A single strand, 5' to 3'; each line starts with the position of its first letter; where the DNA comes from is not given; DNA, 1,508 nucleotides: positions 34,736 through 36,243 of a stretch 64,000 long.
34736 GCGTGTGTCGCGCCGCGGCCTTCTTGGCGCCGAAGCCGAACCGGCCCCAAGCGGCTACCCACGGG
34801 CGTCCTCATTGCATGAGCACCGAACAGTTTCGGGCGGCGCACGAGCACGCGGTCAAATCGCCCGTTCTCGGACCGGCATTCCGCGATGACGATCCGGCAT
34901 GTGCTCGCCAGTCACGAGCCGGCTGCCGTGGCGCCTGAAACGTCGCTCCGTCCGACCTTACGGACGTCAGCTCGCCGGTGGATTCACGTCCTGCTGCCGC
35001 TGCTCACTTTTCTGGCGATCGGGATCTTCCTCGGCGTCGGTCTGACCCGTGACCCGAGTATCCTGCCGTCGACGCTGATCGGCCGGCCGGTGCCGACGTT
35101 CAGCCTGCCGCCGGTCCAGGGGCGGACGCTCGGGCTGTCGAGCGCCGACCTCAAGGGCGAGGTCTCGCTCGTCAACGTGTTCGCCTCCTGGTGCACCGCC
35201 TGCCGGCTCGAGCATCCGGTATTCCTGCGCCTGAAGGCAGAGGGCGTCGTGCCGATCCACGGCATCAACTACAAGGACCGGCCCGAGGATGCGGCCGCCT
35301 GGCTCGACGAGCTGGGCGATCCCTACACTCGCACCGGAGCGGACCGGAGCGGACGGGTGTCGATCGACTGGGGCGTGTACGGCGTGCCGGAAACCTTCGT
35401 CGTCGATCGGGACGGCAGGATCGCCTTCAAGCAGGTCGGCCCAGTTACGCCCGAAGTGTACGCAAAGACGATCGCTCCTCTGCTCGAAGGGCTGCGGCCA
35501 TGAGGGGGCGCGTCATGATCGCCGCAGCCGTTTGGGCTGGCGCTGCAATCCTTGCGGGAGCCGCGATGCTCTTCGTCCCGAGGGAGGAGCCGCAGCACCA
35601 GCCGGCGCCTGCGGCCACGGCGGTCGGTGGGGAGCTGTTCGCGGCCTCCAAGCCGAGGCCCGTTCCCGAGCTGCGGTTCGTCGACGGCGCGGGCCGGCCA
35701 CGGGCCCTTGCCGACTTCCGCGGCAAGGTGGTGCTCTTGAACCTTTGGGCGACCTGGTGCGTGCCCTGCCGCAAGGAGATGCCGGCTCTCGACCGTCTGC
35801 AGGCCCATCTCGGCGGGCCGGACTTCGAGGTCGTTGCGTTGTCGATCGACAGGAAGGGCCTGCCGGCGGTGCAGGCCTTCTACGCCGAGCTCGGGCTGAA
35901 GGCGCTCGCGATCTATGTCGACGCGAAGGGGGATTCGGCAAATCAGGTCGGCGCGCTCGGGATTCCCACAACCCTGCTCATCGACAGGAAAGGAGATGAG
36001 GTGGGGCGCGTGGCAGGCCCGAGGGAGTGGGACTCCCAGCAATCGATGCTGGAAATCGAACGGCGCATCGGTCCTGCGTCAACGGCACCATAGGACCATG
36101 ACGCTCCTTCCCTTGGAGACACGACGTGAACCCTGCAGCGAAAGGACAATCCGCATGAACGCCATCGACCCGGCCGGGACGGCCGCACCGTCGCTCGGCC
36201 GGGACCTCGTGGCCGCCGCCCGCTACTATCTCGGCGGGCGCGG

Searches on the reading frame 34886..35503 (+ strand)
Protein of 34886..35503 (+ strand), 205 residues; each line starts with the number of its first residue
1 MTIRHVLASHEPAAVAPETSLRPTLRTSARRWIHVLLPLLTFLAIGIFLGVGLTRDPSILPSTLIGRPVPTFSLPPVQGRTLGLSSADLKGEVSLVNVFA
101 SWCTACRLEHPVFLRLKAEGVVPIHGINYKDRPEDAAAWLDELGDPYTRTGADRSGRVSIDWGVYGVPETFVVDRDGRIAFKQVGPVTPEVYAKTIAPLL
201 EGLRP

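Call 16: search_protein_families(library=pfam, proteins=[window:34886-35503:+], max_evalue=0.001)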
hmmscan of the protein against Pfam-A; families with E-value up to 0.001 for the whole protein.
window:34886-35503:+ (205 aa): 2 families
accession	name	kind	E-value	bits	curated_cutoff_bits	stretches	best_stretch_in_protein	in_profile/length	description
PF08534.16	Redoxin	-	1e-15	58.3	26.6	1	66-189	3-138/148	Redoxin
PF00578.27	AhpC-TSA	-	2.1e-13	50.7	26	1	65-181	1-123/124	AhpC/TSA family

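Call 65: search_protein_families(library=ncbifam, proteins=[window:34886-35503:+], max_evalue=0.001)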
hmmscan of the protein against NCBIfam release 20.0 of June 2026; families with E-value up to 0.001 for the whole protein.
window:34886-35503:+ (205 aa): 7 families
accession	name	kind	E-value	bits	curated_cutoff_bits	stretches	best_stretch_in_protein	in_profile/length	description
TIGR00385.1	dsbE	subfamily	2.7e-48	163.8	123.15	1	36-201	2-172/173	DsbE family thiol:disulfide interchange protein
NF011941.0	PRK15412.1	equivalog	1.4e-34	119.2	359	1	35-201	6-177/185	thiol:disulfide interchange protein DsbE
NF002854.0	PRK03147.1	subfamily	3e-09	37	170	1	32-191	8-164/176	thiol-disulfide oxidoreductase ResA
NF047696.1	ThlDiSintTplARhiz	equivalog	1.5e-07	31.4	230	1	69-119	77-125/219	thiol:disulfide interchange protein TlpA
NF041202.1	StoA_CxxC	exception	1.2e-06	28.5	210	1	89-190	50-155/163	endospore biogenesis thiol-disulfide oxidoreductase StoA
NF041054.1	WAxxUGC_long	equivalog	9.9e-06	25.1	300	1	68-180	83-195/354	ResA-like WAxxUGC motif-containing protein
TIGR01068.1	thioredoxin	equivalog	0.00012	22.2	96.8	0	93-134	16-59/101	thioredoxin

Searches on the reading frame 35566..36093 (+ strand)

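Call 64: search_protein_families(library=pfam, proteins=[window:35566-36093:+], max_evalue=0.01)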
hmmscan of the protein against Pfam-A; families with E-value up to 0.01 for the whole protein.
window:35566-36093:+ (175 aa): 6 families
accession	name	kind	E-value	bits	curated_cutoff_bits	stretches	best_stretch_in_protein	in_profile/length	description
PF08534.16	Redoxin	-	3.1e-18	66.4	26.6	1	32-154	5-137/148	Redoxin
PF00578.27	AhpC-TSA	-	1e-16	61.5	26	1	32-143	4-119/124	AhpC/TSA family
PF13905.12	Thioredoxin_8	-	5e-11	43.2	27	1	53-144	1-93/94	Thioredoxin-like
PF00085.26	Thioredoxin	-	8.1e-08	32.7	23.5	1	54-96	19-60/103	Thioredoxin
PF13098.12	Thioredoxin_2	-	0.00035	21.3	27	1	53-151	5-93/104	Thioredoxin-like domain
PF13728.12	TraF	-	0.0075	16.5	23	0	44-108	120-181/224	F plasmid transfer operon protein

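Call 65: search_protein_families(library=ncbifam, proteins=[window:35566-36093:+], max_evalue=0.001)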
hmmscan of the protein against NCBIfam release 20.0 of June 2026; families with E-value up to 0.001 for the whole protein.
window:35566-36093:+ (175 aa): 9 families
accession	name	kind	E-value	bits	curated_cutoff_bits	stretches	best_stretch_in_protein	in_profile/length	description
NF047696.1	ThlDiSintTplARhiz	equivalog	1.6e-52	178.4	230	1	24-164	68-212/219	thiol:disulfide interchange protein TlpA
NF002854.0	PRK03147.1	subfamily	1.9e-20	73.5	170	1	34-153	43-160/176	thiol-disulfide oxidoreductase ResA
TIGR00385.1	dsbE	subfamily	6.4e-15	55.2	123.15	1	51-157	61-162/173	DsbE family thiol:disulfide interchange protein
NF041054.1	WAxxUGC_long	equivalog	1.3e-14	54.3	300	1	20-153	74-201/354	ResA-like WAxxUGC motif-containing protein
NF041202.1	StoA_CxxC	exception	6.5e-12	45.6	210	1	52-153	51-152/163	endospore biogenesis thiol-disulfide oxidoreductase StoA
NF011941.0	PRK15412.1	equivalog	1.8e-11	43.9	359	1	30-151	42-161/185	thiol:disulfide interchange protein DsbE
TIGR01068.1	thioredoxin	equivalog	1.2e-10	41.5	96.8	1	54-98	15-58/101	thioredoxin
NF006898.0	PRK09381.1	equivalog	4.8e-06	26.9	138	1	55-131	23-95/109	thioredoxin TrxA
NF010625.0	PRK14018.1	equivalog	1.2e-05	24.1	522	1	51-149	54-156/521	bifunctional peptide-methionine (S)-S-oxide reductase MsrA/peptide-methionine (R)-S-oxide reductase MsrB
